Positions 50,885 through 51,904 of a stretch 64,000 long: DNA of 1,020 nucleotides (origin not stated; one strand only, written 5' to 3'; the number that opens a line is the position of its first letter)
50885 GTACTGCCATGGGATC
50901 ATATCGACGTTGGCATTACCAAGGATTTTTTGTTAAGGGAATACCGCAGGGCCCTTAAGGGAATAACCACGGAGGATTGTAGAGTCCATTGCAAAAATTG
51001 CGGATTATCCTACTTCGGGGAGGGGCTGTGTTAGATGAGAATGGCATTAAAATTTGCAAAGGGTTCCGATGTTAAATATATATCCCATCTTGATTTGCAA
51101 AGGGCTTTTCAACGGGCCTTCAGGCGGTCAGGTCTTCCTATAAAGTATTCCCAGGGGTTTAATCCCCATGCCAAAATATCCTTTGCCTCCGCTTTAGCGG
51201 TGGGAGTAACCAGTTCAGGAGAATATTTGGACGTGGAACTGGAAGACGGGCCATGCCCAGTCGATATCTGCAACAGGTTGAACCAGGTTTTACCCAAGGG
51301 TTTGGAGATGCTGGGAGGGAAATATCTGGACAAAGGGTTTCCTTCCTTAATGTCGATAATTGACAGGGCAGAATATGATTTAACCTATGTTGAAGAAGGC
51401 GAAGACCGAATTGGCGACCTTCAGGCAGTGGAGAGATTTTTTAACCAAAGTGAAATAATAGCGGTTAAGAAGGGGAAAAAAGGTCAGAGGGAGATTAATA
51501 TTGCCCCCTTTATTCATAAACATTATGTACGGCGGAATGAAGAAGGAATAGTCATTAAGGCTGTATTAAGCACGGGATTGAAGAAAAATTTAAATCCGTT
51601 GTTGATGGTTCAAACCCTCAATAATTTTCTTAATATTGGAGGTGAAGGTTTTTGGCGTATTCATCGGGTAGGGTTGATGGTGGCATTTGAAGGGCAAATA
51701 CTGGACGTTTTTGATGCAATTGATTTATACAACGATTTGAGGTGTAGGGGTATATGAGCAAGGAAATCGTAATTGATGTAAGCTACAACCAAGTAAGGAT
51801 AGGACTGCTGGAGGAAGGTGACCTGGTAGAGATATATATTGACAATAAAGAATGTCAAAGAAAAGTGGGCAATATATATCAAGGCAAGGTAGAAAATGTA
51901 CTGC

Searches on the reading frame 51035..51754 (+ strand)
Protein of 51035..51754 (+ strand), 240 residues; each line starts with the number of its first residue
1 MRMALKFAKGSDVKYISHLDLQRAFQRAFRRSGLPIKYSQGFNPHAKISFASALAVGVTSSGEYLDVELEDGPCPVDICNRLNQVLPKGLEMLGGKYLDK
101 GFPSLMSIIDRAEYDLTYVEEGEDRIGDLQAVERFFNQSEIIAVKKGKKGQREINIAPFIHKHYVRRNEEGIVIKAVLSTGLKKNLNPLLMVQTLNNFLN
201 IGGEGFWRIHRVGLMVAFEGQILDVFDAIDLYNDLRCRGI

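Call 52: search_protein_families(library=pfam, proteins=[window:51035-51754:+], max_evalue=0.00001)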
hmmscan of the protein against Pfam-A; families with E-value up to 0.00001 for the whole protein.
window:51035-51754:+ (240 aa): 1 family
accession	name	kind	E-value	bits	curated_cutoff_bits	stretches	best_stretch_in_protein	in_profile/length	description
PF10105.14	DUF2344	-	1e-56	192.1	23.8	1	2-188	1-176/176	Uncharacterized protein conserved in bacteria (DUF2344)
